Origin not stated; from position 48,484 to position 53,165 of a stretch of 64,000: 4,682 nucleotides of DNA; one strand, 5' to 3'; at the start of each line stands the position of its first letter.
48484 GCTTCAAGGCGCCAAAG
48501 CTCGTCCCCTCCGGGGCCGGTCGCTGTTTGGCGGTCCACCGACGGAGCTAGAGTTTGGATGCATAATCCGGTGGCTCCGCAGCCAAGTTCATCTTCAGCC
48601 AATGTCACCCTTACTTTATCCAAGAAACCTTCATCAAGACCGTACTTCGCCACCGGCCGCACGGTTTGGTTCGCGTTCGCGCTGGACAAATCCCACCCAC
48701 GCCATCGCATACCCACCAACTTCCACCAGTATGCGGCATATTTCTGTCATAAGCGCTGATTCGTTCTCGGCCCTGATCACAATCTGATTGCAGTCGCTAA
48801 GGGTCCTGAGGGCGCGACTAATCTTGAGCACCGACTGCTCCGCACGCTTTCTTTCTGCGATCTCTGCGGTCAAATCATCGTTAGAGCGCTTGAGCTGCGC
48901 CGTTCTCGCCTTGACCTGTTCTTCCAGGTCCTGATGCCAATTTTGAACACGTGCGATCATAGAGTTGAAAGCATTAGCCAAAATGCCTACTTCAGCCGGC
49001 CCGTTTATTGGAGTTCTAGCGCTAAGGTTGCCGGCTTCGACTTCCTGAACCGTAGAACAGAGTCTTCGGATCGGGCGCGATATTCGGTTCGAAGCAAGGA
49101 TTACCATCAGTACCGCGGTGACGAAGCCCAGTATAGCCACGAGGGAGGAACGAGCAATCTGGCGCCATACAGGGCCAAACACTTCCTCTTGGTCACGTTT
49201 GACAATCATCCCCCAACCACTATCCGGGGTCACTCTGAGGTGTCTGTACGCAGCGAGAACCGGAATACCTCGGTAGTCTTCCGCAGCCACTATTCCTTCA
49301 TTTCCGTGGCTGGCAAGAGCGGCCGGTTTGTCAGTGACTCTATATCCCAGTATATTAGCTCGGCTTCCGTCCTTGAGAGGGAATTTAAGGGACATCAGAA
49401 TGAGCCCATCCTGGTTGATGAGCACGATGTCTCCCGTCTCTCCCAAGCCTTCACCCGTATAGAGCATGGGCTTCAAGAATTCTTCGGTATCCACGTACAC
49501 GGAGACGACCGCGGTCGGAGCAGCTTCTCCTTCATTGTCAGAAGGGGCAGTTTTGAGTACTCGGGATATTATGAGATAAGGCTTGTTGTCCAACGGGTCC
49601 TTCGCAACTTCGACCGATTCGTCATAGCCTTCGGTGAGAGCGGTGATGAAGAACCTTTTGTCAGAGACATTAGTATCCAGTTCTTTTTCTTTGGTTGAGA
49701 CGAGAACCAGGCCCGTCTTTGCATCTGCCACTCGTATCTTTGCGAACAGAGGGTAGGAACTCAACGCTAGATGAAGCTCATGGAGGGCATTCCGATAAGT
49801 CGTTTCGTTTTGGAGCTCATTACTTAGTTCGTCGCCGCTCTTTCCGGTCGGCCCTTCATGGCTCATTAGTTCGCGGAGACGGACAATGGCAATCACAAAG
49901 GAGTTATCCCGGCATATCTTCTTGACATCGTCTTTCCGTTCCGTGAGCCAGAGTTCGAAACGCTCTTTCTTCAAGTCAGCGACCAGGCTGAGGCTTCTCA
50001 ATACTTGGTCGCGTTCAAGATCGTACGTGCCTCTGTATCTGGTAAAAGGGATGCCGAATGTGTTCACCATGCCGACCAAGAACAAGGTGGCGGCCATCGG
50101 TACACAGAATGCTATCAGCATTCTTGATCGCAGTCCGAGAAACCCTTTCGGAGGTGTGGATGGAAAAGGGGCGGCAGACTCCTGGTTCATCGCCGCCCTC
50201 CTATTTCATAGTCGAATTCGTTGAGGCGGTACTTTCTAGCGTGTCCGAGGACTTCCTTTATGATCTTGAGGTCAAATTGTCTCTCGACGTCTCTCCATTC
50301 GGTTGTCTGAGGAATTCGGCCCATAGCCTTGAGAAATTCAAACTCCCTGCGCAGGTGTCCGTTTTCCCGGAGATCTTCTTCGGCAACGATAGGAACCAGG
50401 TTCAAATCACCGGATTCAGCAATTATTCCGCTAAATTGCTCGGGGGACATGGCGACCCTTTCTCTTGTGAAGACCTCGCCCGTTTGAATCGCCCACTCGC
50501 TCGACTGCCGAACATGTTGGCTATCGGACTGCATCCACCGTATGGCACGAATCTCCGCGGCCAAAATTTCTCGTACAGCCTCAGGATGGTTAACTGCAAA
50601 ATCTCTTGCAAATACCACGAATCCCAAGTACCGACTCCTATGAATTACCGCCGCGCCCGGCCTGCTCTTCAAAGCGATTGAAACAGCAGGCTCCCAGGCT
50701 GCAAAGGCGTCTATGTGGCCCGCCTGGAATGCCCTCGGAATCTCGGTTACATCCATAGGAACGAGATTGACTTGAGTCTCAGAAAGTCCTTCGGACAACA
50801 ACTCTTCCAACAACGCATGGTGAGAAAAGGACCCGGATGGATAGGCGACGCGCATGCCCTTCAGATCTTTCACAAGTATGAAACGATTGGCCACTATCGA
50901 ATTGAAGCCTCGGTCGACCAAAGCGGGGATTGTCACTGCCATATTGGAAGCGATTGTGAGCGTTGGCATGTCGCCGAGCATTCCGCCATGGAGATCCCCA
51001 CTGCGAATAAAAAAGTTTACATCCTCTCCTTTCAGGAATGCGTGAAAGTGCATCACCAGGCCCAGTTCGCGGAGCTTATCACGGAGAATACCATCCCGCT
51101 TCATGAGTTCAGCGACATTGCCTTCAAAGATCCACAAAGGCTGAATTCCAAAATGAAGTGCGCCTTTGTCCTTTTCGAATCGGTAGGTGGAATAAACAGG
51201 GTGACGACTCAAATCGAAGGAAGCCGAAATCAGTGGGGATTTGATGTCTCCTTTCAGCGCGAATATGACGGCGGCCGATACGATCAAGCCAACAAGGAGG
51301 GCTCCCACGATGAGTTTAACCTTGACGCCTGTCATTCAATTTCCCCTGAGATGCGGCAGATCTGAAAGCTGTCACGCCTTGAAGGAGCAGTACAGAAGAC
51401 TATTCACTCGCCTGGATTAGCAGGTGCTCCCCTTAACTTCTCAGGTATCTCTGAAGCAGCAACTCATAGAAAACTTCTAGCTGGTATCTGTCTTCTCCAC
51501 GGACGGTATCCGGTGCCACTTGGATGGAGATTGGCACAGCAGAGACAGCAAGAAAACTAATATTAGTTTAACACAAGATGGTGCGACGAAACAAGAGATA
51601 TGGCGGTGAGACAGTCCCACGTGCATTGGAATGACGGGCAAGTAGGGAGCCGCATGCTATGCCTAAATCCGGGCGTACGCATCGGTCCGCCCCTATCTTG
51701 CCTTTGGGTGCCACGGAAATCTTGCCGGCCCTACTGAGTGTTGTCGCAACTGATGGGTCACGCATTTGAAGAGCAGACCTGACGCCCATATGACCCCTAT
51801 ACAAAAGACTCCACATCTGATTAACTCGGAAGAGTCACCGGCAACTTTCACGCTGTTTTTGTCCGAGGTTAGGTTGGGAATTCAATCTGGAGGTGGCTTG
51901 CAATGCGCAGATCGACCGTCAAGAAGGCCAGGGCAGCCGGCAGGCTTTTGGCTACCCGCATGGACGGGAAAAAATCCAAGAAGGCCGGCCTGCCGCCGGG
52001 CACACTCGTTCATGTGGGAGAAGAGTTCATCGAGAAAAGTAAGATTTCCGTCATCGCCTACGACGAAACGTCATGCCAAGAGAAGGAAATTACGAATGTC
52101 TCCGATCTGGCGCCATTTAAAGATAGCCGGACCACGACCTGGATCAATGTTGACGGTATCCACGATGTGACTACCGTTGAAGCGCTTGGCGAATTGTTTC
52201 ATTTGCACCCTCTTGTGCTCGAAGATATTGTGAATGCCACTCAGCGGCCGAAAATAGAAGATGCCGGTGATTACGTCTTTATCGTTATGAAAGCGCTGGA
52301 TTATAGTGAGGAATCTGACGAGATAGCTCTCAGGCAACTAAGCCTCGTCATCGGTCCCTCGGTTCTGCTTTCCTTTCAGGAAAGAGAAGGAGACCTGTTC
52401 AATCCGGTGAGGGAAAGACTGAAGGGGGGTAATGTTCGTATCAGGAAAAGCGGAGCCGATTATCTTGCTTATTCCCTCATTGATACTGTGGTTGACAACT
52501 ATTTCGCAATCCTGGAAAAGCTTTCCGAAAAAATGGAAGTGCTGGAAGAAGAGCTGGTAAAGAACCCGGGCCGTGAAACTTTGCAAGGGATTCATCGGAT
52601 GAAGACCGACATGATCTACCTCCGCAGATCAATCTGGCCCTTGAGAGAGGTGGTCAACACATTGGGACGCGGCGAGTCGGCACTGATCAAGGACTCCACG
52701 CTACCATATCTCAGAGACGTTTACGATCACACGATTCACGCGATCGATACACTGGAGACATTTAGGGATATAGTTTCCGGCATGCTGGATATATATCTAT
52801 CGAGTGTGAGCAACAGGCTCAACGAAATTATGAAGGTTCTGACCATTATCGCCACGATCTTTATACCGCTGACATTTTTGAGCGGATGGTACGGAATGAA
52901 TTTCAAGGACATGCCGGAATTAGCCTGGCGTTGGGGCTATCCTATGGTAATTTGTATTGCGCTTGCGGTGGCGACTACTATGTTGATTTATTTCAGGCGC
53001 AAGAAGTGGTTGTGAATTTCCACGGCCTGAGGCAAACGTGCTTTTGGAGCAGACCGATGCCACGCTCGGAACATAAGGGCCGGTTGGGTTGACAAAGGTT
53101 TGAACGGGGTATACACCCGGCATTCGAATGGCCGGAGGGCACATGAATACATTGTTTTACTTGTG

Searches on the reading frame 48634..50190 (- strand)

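Call 20: search_protein_families(library=pfam, proteins=[window:48634-50190:-], max_evalue=0.001)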
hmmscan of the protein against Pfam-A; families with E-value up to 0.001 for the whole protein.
window:48634-50190:- (518 aa): 2 families
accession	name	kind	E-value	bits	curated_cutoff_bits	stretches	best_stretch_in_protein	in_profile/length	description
PF00672.30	HAMP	-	4.8e-13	49.7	25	1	366-416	2-52/53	HAMP domain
PF02743.24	dCache_1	-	2.4e-09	37.5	45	1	60-330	4-239/240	Cache domain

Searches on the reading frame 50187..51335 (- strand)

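Call 20: search_protein_families(library=pfam, proteins=[window:50187-51335:-], max_evalue=0.001)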
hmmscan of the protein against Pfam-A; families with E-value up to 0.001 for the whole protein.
window:50187-51335:- (382 aa): 2 families
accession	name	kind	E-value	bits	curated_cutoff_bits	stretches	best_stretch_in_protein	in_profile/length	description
PF13379.11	NMT1_2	-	6e-09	36.5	24.7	1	157-277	121-246/252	NMT1-like family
PF09084.16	NMT1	-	8.1e-09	36.1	20.5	1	153-270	86-211/216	NMT1/THI5 like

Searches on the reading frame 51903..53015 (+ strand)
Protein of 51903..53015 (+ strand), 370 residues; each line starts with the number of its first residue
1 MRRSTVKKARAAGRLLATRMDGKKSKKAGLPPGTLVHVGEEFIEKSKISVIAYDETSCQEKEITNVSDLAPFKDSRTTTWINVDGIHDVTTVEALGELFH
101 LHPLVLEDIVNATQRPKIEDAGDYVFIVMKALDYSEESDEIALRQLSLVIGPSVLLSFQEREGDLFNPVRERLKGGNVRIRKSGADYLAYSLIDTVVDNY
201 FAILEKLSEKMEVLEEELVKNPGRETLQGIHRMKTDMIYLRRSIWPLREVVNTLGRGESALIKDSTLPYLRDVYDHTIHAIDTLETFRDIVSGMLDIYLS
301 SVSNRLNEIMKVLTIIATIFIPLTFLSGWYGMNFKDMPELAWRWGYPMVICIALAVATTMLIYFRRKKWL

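Call 20: search_protein_families(library=pfam, proteins=[window:51903-53015:+], max_evalue=0.001)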
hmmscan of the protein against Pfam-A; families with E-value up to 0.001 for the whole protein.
window:51903-53015:+ (370 aa): 1 family
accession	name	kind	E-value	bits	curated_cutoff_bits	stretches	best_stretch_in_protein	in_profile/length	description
PF01544.23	CorA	-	2.3e-74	250.8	27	1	78-366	4-292/292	CorA-like Mg2+ transporter protein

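Call 55: find_encoding_contigs(protein=window:51903-53015:+, flank=10000, max_places=10)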
Protein window:51903-53015:+ (370 aa): no gene with exactly this product is on record in the collection.
